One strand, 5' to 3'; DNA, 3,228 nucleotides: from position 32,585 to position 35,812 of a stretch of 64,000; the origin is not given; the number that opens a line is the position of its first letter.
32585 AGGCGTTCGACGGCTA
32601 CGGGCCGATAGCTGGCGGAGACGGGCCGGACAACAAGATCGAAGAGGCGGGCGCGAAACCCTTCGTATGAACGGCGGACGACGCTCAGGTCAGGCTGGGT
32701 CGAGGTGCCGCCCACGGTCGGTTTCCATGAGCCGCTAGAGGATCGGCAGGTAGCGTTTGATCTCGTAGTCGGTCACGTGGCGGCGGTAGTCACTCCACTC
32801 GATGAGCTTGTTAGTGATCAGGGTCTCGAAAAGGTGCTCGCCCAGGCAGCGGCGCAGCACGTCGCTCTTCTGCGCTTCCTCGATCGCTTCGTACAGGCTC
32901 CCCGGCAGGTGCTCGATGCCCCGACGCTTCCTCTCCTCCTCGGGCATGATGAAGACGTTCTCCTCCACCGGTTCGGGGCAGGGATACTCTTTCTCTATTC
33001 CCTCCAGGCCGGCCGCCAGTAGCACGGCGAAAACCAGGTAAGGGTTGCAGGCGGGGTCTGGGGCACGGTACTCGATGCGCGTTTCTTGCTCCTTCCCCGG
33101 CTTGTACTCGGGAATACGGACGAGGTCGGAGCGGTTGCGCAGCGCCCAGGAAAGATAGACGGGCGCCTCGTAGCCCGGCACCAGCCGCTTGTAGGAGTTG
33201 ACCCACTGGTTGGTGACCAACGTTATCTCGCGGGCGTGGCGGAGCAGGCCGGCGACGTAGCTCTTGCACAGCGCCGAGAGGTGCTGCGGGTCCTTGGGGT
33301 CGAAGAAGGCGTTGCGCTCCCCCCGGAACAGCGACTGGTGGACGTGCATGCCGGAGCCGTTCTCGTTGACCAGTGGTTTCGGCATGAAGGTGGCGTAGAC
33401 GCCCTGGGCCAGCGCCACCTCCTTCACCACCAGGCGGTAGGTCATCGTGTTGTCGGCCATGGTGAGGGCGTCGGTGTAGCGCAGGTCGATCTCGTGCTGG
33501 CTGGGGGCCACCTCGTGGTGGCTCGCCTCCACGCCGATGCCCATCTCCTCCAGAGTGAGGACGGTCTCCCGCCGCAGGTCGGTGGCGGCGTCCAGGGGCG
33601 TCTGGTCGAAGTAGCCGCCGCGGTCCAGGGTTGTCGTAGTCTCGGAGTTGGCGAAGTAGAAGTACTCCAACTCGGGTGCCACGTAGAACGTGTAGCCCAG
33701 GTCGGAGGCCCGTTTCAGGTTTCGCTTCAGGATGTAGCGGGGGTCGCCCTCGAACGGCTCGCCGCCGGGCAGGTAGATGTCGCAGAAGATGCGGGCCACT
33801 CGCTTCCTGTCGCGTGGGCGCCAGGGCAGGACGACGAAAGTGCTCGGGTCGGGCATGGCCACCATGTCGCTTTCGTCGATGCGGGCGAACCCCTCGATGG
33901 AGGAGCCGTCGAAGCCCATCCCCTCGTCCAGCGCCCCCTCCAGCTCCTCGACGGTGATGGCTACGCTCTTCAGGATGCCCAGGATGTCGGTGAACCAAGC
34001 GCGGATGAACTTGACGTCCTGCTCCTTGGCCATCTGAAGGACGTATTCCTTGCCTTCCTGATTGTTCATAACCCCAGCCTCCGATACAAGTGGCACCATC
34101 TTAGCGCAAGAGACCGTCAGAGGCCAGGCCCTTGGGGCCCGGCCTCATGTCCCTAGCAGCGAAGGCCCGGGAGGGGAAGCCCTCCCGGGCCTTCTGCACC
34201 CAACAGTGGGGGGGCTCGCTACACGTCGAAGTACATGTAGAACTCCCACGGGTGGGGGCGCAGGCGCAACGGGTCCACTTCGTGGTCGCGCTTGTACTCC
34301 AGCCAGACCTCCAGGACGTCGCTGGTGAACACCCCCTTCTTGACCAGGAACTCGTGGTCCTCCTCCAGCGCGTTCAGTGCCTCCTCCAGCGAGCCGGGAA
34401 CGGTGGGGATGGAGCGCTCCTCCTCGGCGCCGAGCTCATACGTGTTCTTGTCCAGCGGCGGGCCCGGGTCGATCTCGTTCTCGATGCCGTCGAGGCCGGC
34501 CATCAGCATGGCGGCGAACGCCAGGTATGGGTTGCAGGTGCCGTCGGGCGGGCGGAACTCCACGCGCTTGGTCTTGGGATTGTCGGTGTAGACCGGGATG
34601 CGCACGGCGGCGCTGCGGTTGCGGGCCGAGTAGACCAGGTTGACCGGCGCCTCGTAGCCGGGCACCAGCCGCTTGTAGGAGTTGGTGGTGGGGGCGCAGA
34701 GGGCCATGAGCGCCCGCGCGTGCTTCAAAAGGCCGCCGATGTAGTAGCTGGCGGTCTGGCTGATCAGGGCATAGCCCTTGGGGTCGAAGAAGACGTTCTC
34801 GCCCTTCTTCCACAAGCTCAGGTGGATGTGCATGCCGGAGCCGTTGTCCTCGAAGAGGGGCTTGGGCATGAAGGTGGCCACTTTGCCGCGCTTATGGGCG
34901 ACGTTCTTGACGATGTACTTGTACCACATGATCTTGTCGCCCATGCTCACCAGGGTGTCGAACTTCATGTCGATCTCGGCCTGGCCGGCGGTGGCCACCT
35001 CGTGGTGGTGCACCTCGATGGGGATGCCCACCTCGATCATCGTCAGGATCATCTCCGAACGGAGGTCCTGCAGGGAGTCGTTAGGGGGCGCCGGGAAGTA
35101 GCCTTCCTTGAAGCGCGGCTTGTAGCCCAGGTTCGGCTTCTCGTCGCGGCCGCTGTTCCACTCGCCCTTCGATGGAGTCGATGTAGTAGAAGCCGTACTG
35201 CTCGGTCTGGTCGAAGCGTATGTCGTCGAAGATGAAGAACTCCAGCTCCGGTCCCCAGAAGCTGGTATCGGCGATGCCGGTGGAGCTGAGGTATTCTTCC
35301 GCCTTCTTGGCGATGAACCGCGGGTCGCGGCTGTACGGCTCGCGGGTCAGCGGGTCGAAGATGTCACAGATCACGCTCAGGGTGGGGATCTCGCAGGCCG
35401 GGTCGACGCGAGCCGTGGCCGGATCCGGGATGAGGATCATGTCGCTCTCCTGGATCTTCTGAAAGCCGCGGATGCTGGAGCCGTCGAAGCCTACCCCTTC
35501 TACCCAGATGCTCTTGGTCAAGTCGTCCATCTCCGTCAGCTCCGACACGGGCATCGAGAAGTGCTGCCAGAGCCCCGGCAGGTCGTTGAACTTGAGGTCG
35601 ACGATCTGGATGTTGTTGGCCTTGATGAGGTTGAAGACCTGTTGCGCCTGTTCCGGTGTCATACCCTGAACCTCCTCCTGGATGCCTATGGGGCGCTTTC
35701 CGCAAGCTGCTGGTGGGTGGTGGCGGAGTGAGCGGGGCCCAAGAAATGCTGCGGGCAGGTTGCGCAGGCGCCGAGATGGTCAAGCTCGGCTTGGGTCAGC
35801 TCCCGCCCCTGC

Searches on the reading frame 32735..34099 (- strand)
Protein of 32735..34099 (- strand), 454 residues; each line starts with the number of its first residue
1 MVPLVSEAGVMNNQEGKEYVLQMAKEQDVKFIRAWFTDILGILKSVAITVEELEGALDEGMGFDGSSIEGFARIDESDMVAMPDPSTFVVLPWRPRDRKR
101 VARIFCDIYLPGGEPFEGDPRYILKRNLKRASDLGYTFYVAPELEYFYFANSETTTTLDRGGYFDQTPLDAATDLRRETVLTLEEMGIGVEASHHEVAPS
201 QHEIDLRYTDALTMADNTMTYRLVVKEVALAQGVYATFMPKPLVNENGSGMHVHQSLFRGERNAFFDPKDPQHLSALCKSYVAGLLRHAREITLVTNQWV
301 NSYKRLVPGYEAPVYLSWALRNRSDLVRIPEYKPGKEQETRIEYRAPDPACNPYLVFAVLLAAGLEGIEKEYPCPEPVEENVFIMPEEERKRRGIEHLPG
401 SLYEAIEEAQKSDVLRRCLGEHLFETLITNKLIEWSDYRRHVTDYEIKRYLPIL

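Call 62: search_protein_families(library=pfam, proteins=[window:32735-34099:-], max_evalue=0.00001)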
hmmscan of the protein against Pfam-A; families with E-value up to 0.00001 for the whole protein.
window:32735-34099:- (454 aa): 2 families
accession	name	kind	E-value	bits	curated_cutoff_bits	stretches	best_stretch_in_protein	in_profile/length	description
PF00120.29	Gln-synt_C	-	3.4e-127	424.7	24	1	118-450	2-344/344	Glutamine synthetase, catalytic domain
PF03951.24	Gln-synt_N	-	5.2e-33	113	33.4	1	28-111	1-82/82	Glutamine synthetase, beta-Grasp domain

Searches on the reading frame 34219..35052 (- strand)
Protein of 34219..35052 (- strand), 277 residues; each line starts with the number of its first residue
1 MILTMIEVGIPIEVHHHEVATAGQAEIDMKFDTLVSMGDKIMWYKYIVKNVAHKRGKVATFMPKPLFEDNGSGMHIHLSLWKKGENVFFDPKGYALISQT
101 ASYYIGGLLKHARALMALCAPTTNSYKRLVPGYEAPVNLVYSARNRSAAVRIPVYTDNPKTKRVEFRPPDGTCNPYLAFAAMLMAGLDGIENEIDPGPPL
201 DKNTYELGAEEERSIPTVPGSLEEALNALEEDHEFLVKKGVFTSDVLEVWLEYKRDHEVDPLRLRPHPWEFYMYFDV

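Call 62: search_protein_families(library=pfam, proteins=[window:34219-35052:-], max_evalue=0.00001)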
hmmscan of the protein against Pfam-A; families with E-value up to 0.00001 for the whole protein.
window:34219-35052:- (277 aa): 1 family
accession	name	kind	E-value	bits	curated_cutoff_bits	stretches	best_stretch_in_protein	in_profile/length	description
PF00120.29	Gln-synt_C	-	1.5e-117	393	24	1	1-274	78-344/344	Glutamine synthetase, catalytic domain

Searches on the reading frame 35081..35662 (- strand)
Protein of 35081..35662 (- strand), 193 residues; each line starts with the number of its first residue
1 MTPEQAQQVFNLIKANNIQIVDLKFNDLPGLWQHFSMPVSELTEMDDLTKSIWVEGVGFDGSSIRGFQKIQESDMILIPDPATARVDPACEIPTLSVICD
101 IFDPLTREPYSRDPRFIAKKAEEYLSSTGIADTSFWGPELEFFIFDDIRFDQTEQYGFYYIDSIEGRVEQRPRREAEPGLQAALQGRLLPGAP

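Call 62: search_protein_families(library=pfam, proteins=[window:35081-35662:-], max_evalue=0.00001)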
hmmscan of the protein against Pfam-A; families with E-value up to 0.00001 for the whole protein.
window:35081-35662:- (193 aa): 2 families
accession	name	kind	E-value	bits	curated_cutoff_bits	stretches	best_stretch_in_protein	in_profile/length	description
PF03951.24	Gln-synt_N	-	7e-29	99.7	33.4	1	17-104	1-82/82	Glutamine synthetase, beta-Grasp domain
PF00120.29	Gln-synt_C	-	6.5e-09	35.7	24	1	112-166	2-53/344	Glutamine synthetase, catalytic domain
